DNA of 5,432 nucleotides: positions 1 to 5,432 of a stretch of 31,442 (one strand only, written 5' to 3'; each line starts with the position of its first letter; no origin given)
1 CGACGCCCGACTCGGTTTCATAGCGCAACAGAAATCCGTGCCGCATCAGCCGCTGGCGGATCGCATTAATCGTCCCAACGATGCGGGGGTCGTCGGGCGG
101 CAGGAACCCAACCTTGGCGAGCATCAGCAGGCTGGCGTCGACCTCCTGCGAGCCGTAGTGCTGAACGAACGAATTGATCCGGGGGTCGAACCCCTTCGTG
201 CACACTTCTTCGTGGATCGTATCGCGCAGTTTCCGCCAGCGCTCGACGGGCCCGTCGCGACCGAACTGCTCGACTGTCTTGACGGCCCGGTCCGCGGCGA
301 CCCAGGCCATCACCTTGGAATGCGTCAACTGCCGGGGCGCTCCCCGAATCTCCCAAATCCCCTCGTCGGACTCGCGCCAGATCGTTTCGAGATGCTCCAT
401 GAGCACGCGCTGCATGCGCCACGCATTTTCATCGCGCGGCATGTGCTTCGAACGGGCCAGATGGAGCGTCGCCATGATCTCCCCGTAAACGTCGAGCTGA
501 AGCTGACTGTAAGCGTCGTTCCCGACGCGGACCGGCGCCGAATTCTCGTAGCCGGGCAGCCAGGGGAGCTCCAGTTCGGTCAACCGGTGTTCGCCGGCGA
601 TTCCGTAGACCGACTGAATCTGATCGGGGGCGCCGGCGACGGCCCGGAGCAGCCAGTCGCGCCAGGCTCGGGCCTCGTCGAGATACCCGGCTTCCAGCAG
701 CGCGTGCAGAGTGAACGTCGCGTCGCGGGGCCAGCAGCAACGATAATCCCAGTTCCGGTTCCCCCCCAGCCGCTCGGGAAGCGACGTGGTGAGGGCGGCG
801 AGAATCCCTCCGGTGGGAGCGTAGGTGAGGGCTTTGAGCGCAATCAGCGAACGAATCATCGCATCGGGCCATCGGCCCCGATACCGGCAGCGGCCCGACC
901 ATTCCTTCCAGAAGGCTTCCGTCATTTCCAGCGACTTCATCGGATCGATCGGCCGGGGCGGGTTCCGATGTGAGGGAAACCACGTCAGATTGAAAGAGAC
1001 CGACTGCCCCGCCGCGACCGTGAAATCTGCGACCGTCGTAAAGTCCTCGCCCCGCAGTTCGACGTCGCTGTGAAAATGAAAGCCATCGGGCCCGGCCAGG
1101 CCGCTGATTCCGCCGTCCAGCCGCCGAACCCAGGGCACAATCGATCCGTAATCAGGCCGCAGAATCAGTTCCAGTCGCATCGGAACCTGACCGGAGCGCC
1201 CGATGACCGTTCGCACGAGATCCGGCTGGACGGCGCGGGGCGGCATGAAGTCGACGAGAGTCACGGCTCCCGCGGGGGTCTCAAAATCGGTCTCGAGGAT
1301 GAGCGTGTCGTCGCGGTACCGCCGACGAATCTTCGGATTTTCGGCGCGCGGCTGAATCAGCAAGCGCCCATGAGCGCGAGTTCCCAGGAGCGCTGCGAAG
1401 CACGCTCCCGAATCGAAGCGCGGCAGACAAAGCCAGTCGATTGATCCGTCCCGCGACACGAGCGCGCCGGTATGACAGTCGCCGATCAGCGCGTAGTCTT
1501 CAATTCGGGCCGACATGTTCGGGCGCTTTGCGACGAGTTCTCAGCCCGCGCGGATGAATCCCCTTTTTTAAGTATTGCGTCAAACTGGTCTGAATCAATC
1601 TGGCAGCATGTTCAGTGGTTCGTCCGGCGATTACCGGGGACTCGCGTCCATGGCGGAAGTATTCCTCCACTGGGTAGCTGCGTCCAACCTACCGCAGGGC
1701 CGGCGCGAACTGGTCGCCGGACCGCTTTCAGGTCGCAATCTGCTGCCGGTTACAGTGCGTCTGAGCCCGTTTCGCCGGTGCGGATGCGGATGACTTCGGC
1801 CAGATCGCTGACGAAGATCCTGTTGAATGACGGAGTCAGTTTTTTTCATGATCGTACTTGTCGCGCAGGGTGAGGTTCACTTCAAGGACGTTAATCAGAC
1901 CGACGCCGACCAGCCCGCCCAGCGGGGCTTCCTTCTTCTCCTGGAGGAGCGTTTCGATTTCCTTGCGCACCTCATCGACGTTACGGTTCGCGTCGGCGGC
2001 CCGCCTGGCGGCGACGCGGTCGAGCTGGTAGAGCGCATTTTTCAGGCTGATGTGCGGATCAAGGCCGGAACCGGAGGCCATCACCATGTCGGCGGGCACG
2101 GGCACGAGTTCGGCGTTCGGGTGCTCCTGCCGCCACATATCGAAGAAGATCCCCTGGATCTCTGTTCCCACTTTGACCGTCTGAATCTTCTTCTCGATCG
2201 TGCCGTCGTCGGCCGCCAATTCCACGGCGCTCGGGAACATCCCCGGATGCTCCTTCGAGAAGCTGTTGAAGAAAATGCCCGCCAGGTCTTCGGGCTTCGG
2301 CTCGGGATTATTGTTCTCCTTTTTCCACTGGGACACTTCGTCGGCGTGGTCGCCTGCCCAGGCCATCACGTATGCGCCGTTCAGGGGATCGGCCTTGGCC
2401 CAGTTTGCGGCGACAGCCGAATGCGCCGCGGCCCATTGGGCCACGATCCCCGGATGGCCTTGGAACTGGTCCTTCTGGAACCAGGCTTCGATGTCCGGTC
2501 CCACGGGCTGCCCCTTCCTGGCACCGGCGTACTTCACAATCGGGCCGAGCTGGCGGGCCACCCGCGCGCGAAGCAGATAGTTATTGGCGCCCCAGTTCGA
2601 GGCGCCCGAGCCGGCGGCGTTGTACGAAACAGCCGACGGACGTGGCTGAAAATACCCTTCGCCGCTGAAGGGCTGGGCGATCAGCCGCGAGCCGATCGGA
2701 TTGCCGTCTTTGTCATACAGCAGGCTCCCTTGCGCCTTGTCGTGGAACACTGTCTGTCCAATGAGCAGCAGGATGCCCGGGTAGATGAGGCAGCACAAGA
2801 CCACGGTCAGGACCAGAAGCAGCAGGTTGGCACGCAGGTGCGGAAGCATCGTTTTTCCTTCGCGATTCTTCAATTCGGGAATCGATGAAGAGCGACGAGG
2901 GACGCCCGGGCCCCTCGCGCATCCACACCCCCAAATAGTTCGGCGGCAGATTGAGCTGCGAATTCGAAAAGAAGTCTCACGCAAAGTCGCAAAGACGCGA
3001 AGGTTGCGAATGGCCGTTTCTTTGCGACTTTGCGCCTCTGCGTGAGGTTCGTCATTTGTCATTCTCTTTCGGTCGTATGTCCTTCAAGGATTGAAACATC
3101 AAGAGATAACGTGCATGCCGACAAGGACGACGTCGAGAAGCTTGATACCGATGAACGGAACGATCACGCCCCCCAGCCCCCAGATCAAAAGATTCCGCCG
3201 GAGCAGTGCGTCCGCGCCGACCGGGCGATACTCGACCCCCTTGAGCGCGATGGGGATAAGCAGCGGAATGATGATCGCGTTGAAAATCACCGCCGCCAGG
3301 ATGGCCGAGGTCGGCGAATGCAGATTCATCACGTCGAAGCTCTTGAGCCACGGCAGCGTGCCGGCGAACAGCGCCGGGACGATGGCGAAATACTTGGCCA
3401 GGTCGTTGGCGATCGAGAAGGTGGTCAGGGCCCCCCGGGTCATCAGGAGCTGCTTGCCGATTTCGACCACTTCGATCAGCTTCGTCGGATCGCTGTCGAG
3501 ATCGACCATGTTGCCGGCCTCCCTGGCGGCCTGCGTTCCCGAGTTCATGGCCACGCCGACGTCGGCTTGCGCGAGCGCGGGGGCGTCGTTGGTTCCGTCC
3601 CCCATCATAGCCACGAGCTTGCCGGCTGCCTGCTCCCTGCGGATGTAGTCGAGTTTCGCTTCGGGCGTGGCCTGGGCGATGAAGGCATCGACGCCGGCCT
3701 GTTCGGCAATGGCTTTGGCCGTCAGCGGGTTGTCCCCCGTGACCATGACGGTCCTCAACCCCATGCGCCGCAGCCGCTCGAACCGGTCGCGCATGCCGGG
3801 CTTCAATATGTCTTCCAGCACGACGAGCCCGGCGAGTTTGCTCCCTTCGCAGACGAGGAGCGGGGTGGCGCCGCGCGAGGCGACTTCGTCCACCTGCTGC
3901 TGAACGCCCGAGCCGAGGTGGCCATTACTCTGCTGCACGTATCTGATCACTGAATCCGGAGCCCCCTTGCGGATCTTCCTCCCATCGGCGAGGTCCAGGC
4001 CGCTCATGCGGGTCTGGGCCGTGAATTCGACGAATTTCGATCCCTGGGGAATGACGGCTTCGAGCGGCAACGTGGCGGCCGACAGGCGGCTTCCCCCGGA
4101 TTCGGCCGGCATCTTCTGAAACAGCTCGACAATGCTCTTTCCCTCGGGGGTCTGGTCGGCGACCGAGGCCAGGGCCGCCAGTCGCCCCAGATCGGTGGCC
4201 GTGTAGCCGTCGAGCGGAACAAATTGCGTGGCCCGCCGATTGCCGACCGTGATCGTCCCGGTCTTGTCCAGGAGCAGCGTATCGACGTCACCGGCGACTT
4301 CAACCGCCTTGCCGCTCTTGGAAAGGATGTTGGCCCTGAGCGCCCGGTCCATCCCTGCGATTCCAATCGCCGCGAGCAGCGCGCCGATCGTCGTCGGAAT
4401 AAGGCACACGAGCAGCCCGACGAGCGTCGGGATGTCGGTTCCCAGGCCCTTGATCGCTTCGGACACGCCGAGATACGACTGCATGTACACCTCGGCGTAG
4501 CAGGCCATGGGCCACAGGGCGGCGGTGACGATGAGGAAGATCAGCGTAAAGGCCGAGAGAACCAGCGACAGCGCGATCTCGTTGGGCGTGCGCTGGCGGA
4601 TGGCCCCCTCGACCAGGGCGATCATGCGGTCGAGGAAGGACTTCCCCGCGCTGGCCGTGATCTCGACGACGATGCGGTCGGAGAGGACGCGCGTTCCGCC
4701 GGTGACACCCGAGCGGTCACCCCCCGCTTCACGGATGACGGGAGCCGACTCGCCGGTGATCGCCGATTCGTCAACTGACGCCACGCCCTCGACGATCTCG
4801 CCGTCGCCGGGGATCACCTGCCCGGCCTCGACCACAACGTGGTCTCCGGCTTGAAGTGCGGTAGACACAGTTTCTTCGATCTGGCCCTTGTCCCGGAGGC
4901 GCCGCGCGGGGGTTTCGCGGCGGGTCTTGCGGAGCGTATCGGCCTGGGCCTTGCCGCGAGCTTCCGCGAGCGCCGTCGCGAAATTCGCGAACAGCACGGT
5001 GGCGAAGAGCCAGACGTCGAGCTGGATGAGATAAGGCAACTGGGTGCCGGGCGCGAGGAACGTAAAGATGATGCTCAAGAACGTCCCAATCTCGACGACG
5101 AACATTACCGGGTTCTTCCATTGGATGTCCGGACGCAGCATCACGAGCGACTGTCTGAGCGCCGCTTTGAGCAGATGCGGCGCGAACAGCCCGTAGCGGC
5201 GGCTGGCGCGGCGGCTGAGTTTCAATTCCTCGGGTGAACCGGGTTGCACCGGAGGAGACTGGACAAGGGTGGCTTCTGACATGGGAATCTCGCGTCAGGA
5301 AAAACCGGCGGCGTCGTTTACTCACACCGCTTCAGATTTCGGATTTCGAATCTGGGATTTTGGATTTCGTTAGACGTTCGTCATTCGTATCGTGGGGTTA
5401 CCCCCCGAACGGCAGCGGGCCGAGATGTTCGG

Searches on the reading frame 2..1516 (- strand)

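Call 3: search_protein_families(library=pfam, proteins=[window:2-1516:-])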
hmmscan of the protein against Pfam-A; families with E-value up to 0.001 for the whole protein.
window:2-1516:- (505 aa): 2 families
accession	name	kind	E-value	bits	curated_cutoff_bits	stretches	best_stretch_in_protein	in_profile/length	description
PF00723.27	Glyco_hydro_15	-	3.1e-73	247.5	22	1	218-501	5-304/427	Glycosyl hydrolases family 15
PF19291.4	TREH_N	-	6e-19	68.6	23.1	1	3-133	13-138/211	Trehalase-like, N-terminal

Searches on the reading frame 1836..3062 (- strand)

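Call 3: search_protein_families(library=pfam, proteins=[window:1836-3062:-])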
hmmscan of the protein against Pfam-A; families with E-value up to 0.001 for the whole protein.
window:1836-3062:- (408 aa): 1 family
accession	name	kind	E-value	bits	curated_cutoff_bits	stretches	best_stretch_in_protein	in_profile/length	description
PF02669.20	KdpC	-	6.1e-51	173.2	24.1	2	77-188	2-112/182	K+-transporting ATPase, c chain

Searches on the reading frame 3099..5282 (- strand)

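Call 3: search_protein_families(library=pfam, proteins=[window:3099-5282:-])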
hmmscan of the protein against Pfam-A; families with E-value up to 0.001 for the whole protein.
window:3099-5282:- (727 aa): 4 families
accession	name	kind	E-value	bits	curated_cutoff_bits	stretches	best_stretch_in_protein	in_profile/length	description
PF00122.25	E1-E2_ATPase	-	2.5e-30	105.8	28.1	1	124-316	5-180/181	E1-E2 ATPase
PF00702.32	Hydrolase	-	1e-27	98.2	26.4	1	333-574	1-191/191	haloacid dehalogenase-like hydrolase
PF12710.13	HAD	-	1.4e-06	29.3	27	1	487-570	80-188/189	haloacid dehalogenase-like hydrolase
PF08282.18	Hydrolase_3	-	8.5e-05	22.8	20.9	0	554-593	203-242/255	haloacid dehalogenase-like hydrolase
